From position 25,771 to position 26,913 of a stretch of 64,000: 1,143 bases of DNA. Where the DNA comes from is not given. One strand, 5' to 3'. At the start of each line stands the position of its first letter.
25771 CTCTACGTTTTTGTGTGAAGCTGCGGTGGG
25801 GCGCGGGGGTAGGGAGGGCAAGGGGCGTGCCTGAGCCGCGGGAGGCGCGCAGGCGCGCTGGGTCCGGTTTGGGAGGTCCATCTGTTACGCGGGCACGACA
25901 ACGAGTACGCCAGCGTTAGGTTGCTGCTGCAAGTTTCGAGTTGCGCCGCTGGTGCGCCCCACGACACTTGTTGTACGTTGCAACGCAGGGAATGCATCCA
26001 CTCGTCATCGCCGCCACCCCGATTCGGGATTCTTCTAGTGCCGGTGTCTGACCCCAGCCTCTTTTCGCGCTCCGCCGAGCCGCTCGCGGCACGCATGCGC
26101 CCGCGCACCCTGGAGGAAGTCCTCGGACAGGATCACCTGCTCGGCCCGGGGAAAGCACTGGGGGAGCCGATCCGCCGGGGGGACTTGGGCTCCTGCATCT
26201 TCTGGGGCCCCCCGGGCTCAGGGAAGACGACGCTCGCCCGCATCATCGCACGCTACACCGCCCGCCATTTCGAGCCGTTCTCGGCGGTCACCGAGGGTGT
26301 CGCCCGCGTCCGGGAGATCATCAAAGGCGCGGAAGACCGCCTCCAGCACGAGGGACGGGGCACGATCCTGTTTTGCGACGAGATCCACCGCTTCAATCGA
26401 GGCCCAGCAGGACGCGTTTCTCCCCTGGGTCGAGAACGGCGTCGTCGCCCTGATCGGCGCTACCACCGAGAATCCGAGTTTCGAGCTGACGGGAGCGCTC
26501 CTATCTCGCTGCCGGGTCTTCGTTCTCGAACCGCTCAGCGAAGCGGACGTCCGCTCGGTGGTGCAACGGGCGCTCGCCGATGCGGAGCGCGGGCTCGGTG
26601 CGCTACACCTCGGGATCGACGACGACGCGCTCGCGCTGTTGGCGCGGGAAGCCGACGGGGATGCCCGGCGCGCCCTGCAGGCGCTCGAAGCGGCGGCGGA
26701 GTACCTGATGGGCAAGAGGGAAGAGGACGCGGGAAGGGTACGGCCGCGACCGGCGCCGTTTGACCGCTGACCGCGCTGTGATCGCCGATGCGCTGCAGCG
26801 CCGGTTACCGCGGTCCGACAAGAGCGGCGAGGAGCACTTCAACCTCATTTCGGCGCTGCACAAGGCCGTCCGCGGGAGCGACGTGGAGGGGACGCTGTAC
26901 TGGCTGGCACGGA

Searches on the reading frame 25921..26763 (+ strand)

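Call 37: search_protein_families(library=pfam, max_evalue=0.00001, proteins=[window:25921-26763:+])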
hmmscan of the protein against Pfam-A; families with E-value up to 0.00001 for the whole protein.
window:25921-26763:+ (280 aa): 3 families
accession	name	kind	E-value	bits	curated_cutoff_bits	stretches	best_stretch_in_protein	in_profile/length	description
PF00004.35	AAA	-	3.6e-10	40.8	21.2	1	93-160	2-71/131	ATPase family associated with various cellular activities (AAA)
PF05496.18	RuvB_N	-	6.8e-09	36.1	27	1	59-160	1-98/159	Holliday junction DNA helicase RuvB P-loop domain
PF13191.12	AAA_16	-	1e-06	29.8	32.6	0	80-116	15-51/167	AAA ATPase domain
